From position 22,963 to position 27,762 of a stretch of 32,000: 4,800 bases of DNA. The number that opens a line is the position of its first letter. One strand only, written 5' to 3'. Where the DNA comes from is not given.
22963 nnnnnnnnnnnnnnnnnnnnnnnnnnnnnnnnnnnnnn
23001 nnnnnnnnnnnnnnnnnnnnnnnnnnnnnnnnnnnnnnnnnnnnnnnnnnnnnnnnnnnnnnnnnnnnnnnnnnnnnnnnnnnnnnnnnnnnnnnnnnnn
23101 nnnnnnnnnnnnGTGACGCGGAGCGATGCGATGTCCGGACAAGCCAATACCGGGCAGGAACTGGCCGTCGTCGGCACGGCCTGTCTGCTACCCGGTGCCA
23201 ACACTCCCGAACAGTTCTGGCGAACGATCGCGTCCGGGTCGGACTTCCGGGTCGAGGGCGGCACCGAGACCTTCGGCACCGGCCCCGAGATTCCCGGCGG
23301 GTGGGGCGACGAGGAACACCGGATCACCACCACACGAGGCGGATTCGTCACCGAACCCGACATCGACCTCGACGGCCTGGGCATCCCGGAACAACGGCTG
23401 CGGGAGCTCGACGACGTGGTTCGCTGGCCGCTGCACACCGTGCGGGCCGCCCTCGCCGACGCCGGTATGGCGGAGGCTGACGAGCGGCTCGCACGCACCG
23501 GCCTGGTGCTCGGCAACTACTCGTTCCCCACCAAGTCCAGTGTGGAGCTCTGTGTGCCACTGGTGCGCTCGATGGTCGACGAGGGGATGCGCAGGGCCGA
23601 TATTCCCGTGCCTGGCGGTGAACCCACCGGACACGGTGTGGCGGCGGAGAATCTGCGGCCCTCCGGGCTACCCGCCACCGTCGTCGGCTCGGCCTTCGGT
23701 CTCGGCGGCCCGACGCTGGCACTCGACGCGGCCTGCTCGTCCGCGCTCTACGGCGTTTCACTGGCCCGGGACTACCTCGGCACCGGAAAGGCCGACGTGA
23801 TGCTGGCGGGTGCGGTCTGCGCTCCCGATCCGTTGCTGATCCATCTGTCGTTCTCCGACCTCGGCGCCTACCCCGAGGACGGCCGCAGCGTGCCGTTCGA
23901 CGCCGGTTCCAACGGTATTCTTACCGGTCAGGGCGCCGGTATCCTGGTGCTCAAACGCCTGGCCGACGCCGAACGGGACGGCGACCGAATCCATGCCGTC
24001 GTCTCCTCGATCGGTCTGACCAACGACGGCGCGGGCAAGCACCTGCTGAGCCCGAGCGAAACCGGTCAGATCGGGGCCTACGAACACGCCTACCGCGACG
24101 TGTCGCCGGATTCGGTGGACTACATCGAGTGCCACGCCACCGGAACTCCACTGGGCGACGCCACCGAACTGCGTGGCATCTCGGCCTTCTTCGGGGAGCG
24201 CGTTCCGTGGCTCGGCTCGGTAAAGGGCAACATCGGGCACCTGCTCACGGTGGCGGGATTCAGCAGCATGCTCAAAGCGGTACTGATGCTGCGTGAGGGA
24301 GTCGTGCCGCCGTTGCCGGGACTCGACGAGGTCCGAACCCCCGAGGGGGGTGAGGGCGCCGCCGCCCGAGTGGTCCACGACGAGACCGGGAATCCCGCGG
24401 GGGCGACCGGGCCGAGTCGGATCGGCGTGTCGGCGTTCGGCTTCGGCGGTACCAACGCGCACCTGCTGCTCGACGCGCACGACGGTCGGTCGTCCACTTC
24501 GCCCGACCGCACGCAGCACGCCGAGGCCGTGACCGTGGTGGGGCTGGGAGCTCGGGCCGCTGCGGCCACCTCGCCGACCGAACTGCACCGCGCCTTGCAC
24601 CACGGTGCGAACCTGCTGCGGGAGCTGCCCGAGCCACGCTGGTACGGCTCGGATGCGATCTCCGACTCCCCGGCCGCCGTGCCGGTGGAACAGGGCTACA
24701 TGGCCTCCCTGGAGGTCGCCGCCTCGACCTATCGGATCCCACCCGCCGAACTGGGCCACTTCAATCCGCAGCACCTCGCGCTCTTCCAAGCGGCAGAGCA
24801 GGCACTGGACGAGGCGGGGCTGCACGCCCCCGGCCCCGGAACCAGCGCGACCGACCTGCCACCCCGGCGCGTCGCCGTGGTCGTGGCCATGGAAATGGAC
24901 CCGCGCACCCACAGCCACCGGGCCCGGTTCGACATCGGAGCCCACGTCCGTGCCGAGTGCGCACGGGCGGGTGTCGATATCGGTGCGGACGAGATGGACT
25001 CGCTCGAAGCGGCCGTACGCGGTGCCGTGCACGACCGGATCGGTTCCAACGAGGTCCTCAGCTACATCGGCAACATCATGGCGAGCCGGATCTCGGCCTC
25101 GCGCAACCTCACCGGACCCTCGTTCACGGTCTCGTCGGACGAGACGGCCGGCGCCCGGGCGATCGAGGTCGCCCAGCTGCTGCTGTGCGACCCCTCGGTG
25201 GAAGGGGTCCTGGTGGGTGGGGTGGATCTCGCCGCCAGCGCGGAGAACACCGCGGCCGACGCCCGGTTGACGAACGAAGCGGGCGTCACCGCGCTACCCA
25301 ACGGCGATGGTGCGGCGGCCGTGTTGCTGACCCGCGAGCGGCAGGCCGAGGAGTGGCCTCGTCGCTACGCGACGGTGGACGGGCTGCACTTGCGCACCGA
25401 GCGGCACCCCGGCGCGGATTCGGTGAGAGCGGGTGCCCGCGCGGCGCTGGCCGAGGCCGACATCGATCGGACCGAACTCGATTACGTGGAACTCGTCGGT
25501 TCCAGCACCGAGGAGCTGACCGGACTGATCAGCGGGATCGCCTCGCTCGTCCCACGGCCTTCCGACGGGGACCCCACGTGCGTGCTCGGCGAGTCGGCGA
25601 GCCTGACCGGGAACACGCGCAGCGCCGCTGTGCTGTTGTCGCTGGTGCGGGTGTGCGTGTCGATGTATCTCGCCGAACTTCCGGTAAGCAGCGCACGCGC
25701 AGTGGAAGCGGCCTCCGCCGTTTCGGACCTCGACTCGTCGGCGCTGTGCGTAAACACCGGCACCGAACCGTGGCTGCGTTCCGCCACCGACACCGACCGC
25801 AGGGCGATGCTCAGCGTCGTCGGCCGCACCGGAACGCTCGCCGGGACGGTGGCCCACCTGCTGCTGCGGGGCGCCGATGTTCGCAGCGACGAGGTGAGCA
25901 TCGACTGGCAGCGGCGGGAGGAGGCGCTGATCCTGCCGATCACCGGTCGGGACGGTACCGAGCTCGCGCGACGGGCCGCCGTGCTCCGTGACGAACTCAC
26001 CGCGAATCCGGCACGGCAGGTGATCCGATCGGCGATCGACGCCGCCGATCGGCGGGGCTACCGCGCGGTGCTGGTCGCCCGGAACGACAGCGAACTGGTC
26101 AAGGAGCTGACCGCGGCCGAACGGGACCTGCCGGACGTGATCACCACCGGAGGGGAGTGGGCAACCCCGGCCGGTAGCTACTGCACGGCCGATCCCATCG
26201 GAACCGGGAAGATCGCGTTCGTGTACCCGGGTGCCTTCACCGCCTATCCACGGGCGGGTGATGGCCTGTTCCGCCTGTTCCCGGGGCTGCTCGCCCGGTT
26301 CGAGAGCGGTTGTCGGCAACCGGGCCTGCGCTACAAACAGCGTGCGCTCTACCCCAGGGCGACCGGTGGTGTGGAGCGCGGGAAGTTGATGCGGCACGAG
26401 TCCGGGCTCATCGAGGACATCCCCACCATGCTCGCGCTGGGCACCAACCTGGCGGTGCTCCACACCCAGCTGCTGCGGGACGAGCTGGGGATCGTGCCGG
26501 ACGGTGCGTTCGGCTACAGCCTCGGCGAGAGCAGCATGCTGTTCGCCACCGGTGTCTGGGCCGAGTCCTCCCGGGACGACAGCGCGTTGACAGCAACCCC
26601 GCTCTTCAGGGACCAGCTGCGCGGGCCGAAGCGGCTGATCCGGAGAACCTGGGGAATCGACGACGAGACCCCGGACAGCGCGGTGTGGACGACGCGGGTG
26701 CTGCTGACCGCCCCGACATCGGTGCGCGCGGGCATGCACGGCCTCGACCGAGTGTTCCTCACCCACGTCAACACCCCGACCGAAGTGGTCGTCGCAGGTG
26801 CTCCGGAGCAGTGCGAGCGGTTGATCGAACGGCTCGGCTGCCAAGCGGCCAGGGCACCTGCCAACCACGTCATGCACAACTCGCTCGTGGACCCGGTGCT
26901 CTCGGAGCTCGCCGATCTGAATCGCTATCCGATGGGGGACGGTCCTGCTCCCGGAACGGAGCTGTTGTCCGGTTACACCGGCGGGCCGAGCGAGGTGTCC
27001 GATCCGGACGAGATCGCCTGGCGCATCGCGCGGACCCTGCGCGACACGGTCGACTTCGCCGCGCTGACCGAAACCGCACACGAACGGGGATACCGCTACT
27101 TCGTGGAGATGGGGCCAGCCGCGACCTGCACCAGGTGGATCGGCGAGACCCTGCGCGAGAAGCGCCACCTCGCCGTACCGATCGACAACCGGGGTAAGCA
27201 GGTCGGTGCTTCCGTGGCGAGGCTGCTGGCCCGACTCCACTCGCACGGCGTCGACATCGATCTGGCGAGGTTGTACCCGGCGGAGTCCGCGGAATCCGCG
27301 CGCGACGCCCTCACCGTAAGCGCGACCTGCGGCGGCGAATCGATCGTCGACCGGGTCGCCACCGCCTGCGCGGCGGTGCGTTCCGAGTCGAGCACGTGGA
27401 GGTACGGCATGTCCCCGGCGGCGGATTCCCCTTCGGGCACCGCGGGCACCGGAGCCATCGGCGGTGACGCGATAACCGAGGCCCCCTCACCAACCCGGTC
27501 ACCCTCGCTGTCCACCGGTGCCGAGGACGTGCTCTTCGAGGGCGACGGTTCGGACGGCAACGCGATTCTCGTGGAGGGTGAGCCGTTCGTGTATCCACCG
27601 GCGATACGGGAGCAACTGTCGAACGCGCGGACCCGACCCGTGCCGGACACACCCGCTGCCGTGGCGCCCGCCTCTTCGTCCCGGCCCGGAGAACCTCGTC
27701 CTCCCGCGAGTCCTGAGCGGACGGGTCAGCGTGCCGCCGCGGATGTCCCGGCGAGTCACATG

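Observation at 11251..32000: Actinobacterial PUFA-synthase-like (pfa-type) megasynthase locus with non-canonical architecture and an unusual accessory gene set; product not assignable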

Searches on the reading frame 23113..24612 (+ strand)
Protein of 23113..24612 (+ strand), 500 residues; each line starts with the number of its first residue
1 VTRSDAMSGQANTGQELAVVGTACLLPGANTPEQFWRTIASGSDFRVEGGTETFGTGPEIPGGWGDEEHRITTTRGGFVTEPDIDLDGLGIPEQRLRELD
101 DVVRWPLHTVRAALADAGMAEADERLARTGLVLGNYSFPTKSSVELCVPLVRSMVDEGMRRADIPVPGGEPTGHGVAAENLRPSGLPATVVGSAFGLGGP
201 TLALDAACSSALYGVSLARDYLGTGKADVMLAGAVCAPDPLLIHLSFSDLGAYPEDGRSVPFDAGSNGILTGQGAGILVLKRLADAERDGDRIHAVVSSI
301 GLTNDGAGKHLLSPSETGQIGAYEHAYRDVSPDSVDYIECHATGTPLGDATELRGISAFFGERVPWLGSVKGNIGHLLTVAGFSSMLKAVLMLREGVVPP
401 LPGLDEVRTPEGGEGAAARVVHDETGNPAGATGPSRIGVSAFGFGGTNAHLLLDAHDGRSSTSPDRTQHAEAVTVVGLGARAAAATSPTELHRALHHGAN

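Call 44: search_protein_families(library=pfam, proteins=[window:23113-24612:+], max_evalue=0.01)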
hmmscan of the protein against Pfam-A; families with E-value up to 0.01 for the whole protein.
window:23113-24612:+ (500 aa): 3 families
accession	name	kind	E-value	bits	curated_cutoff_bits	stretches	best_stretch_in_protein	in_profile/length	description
PF00109.32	ketoacyl-synt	-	1.6e-36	126.7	20.8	1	17-286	4-252/252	Beta-ketoacyl synthase, N-terminal domain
PF02801.28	Ketoacyl-synt_C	-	9.7e-29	100.2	20.8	1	294-403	1-117/119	Beta-ketoacyl synthase, C-terminal domain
PF16197.11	KAsynt_C_assoc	-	1e-07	32.8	33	1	419-484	14-71/111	Ketoacyl-synthetase C-terminal extension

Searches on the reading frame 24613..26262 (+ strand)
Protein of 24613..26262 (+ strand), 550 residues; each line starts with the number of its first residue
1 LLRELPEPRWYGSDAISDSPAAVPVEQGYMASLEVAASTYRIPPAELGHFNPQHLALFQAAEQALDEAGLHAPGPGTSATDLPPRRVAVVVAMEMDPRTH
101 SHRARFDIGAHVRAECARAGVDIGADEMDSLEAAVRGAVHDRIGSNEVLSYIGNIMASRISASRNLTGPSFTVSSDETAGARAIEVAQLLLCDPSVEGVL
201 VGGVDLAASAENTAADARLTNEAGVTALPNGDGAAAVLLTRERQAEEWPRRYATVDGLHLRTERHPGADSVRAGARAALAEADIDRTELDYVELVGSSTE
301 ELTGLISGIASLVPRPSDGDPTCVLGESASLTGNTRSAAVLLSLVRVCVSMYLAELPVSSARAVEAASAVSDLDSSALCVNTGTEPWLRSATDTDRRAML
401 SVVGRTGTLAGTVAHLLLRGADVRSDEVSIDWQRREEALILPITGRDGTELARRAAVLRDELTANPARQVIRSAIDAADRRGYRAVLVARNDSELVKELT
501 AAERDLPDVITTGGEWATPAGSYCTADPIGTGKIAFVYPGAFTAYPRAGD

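Call 44: search_protein_families(library=pfam, proteins=[window:24613-26262:+], max_evalue=0.01)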
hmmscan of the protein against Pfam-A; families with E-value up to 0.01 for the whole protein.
window:24613-26262:+ (550 aa): 2 families
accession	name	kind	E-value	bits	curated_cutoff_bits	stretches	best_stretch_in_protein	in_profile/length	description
PF00109.32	ketoacyl-synt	-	2.1e-14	54.2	20.8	1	3-215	34-212/252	Beta-ketoacyl synthase, N-terminal domain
PF02801.28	Ketoacyl-synt_C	-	2.8e-05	24.6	20.8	1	255-357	11-113/119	Beta-ketoacyl synthase, C-terminal domain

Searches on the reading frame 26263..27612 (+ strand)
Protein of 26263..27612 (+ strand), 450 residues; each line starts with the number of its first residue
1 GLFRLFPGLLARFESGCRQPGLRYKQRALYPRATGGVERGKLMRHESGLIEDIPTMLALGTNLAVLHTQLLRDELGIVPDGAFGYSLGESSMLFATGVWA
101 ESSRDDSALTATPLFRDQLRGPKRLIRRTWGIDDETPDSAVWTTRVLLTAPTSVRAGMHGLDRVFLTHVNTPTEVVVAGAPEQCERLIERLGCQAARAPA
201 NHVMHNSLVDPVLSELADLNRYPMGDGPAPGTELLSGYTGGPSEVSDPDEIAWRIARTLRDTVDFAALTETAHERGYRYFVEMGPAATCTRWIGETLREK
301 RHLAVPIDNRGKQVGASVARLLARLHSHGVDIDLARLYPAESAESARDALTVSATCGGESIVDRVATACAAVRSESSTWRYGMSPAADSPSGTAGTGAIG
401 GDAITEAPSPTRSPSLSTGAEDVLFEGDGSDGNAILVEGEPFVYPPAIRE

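Call 44: search_protein_families(library=pfam, proteins=[window:26263-27612:+], max_evalue=0.01)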
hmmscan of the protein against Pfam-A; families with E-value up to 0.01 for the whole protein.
window:26263-27612:+ (450 aa): 1 family
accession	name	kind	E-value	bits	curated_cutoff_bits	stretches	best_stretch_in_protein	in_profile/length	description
PF00698.26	Acyl_transf_1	-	1.1e-09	38.7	32.7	1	76-305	81-291/319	Acyl transferase domain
